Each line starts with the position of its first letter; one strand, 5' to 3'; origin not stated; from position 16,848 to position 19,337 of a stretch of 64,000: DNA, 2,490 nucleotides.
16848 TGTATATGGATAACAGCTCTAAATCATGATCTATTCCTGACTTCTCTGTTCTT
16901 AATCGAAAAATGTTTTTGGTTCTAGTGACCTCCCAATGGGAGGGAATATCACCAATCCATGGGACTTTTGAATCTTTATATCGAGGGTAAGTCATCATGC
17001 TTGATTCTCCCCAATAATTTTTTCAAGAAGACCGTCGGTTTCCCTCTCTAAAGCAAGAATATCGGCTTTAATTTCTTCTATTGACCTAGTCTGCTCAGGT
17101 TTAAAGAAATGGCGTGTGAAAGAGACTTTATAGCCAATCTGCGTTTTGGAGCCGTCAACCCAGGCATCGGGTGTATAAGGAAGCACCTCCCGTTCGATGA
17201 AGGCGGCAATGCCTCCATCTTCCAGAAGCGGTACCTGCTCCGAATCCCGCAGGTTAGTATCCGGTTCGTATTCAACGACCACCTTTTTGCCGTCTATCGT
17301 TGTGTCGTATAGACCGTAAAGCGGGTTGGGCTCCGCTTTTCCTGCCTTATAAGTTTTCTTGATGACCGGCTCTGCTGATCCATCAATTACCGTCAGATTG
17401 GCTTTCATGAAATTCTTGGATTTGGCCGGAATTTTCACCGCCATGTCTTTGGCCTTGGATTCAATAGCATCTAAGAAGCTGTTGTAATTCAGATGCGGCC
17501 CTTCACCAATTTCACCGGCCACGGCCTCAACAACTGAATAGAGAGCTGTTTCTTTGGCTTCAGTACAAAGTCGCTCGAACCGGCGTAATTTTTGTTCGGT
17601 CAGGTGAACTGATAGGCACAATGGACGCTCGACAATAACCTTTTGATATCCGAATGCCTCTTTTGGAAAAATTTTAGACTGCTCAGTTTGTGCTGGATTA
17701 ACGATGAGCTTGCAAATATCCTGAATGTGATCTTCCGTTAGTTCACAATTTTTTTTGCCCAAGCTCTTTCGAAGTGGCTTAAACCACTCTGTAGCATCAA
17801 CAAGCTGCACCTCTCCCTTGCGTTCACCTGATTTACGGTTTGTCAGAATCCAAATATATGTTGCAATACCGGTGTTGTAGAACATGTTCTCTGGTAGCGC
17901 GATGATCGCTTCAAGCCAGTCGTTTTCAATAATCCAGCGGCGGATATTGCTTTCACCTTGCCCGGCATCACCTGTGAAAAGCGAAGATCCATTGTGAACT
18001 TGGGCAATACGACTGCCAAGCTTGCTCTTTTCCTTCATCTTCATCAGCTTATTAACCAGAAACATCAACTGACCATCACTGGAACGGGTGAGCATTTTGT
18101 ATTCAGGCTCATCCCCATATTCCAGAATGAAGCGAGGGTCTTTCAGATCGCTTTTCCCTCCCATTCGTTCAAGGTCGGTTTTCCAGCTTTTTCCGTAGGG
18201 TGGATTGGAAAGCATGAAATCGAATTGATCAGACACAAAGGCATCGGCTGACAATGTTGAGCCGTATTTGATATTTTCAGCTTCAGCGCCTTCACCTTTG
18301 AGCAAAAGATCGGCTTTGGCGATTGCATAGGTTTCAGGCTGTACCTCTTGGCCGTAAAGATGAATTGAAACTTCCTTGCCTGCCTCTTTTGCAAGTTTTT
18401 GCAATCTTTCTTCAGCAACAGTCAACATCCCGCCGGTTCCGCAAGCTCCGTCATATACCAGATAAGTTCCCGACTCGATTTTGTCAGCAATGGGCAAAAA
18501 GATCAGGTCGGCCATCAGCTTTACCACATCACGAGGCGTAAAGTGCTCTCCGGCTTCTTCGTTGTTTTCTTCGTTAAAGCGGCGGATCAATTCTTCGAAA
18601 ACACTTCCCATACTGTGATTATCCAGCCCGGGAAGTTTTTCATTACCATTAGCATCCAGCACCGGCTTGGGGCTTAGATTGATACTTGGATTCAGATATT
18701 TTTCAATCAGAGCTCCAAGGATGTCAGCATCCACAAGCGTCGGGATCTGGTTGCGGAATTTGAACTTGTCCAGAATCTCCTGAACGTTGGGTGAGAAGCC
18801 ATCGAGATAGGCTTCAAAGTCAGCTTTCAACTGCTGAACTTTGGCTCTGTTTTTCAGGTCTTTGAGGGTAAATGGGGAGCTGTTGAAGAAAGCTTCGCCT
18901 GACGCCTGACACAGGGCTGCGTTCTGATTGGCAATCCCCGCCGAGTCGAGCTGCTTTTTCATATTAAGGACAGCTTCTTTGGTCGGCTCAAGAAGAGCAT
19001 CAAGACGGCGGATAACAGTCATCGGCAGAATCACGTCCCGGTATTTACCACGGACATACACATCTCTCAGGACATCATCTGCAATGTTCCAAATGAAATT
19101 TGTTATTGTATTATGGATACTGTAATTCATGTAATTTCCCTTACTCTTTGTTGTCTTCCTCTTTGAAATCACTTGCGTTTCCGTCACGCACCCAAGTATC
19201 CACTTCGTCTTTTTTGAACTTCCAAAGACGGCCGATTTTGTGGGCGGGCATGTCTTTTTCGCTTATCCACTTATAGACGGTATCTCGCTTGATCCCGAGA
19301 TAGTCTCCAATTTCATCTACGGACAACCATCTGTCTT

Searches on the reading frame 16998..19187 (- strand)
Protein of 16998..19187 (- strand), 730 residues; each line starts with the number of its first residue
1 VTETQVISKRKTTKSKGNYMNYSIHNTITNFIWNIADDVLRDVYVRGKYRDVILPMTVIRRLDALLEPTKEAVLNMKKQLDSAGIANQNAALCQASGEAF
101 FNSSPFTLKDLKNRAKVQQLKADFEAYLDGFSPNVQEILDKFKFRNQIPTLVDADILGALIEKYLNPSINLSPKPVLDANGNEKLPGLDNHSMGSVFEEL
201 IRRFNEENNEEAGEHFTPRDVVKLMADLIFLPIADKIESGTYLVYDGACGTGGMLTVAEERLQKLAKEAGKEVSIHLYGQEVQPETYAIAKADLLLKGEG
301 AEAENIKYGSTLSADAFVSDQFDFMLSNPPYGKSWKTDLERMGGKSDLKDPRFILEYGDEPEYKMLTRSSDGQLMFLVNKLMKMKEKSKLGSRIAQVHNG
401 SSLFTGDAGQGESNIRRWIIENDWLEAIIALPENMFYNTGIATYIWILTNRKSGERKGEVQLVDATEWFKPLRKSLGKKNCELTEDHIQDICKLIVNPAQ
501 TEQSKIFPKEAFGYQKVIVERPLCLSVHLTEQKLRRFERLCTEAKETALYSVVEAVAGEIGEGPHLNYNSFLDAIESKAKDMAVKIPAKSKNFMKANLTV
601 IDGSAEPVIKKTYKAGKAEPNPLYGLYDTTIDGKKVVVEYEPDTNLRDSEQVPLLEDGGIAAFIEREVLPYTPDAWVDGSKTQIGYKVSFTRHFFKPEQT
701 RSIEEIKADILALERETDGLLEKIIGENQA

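Call 20: search_protein_families(library=pfam, proteins=[window:16998-19187:-], max_evalue=0.001)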
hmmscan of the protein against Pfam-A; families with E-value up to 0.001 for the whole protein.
window:16998-19187:- (730 aa): 2 families
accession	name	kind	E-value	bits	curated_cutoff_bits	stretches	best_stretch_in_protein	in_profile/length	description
PF02384.22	N6_Mtase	-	2.3e-54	185.3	20.4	1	190-497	3-274/311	N-6 DNA Methylase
PF12161.14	HsdM_N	-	1.8e-23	84.1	24.5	1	28-163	1-134/135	HsdM N-terminal domain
